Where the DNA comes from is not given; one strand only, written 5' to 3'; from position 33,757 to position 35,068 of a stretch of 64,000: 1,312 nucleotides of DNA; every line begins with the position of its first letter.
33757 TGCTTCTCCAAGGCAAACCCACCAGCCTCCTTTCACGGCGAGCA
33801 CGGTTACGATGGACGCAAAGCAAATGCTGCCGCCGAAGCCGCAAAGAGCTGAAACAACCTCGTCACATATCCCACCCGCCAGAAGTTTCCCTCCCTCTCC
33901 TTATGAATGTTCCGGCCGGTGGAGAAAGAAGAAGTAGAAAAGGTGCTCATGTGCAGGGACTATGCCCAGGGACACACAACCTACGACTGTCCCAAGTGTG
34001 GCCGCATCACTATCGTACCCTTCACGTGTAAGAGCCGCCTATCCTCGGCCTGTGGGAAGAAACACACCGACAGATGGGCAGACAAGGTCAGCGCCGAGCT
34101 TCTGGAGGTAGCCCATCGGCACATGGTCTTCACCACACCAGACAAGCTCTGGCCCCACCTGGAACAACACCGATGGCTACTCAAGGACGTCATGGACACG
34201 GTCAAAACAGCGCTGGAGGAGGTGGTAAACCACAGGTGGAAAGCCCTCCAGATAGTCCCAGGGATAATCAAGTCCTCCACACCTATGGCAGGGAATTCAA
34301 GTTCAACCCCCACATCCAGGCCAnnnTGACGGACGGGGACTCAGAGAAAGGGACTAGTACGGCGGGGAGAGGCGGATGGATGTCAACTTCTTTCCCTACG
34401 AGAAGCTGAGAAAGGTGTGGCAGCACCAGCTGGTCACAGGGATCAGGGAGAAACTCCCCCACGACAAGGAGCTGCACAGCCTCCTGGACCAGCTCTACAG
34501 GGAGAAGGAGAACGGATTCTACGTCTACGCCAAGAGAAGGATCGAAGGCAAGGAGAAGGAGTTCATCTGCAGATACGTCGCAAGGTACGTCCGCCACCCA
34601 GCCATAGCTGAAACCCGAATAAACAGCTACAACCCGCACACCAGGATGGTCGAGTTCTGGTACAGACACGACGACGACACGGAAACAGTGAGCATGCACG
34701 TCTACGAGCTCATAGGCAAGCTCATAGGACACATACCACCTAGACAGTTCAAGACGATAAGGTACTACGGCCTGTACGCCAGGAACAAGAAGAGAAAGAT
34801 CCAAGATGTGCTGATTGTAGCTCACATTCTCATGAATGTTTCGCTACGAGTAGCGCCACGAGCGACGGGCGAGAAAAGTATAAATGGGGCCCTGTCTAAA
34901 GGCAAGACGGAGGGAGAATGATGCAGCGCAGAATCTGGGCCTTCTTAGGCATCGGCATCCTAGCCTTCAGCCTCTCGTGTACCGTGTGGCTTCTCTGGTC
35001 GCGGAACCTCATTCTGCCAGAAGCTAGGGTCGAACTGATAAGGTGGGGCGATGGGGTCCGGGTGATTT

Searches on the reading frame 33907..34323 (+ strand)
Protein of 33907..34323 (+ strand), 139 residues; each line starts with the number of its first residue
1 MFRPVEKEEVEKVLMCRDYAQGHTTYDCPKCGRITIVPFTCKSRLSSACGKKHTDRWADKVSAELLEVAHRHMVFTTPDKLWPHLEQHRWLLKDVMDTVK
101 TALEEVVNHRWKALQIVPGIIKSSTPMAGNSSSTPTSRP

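Call 48: search_protein_families(library=pfam, proteins=[window:33907-34323:+], max_evalue=0.00001)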
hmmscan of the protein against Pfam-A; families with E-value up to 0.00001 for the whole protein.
window:33907-34323:+ (139 aa): 1 family
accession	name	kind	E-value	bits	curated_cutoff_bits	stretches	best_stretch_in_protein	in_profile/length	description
PF14319.11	Zn_Tnp_IS91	-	1.3e-20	73.6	26.3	1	3-76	16-89/90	Transposase zinc-binding domain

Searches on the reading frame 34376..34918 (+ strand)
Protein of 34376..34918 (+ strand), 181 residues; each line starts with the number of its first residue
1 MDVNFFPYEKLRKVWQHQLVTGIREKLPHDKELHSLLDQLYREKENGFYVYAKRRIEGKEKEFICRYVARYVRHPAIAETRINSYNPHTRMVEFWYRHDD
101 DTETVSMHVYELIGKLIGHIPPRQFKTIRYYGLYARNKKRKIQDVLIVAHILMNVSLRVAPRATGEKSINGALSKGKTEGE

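Call 48: search_protein_families(library=pfam, proteins=[window:34376-34918:+], max_evalue=0.00001)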
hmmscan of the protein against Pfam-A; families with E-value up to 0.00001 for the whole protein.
window:34376-34918:+ (181 aa): 1 family
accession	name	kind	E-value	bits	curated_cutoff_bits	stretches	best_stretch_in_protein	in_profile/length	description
PF04986.18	Y2_Tnp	-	2.6e-21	76.9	20.9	1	9-139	58-181/183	Putative transposase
